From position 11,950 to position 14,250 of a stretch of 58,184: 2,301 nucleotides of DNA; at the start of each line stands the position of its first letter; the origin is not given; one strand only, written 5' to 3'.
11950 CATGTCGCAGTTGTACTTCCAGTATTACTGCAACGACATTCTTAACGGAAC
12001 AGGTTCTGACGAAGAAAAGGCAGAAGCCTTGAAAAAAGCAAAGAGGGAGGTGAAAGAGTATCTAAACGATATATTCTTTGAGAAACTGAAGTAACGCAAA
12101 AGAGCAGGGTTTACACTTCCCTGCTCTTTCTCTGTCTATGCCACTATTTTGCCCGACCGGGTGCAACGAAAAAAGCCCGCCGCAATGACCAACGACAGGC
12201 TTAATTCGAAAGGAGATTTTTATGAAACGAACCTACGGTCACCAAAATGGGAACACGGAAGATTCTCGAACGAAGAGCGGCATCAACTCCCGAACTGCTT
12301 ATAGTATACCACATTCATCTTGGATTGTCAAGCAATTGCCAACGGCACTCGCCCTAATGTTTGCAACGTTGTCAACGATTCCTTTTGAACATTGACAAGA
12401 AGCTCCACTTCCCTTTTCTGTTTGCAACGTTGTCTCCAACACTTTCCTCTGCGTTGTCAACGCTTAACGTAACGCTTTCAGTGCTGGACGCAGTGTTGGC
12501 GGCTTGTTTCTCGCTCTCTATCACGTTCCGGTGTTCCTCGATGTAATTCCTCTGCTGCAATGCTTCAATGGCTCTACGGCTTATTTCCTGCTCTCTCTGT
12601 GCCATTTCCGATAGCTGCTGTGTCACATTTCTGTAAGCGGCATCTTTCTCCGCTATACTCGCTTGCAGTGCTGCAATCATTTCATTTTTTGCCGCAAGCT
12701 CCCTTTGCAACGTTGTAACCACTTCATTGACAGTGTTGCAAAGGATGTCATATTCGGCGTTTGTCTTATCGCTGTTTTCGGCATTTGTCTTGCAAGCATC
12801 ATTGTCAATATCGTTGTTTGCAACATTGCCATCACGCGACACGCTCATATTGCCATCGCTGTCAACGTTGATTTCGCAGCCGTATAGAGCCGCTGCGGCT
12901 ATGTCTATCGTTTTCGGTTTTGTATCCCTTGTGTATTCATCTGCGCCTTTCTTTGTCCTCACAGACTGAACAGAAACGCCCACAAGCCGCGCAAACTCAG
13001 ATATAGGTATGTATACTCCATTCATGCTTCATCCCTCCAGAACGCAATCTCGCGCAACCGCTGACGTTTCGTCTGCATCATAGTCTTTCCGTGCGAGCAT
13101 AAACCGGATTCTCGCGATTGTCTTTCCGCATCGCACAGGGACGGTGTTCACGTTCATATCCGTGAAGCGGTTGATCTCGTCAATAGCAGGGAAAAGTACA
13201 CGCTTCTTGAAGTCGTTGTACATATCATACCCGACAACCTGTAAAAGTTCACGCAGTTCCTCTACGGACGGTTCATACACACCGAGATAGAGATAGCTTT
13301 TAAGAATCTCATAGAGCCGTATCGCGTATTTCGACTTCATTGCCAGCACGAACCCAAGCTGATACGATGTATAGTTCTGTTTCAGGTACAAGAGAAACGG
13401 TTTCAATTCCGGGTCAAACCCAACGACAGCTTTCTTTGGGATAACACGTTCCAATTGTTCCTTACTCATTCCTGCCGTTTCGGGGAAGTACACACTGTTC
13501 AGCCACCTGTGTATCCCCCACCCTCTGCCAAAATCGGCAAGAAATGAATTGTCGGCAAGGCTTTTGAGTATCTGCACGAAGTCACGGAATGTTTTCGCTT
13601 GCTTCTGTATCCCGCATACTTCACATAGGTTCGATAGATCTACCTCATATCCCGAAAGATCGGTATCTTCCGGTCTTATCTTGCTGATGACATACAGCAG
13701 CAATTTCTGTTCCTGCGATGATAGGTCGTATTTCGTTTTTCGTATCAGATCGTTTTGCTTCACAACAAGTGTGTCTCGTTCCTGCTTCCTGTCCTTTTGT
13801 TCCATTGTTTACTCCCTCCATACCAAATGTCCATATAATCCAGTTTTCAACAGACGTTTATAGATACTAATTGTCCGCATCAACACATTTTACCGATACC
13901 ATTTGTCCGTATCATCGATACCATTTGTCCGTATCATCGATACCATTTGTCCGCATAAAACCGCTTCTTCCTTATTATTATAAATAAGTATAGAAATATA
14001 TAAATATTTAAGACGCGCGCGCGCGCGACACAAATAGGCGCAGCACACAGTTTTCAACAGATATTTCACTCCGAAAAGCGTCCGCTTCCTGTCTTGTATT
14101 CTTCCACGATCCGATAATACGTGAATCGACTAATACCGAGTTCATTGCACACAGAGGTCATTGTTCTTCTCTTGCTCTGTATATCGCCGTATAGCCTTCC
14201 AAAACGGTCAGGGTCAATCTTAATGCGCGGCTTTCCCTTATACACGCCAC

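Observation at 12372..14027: Complete pCI305-type theta replicon (Rep_3, orfX-like gene, 22-bp x 3.5 iterons, AT-rich region) inside a phage genome: a phage-plasmid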

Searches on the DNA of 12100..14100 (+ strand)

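Call 8: search_dna_similar(query=window:12100-14100:+, collection=phages, mode=distant)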
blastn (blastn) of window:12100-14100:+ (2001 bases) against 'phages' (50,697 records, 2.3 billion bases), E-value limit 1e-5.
No match.

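Call 9: search_dna_similar(query=window:12100-14100:+, collection=plasmids, mode=distant)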
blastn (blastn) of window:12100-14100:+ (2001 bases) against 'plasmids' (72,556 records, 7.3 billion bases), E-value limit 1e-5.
No match.
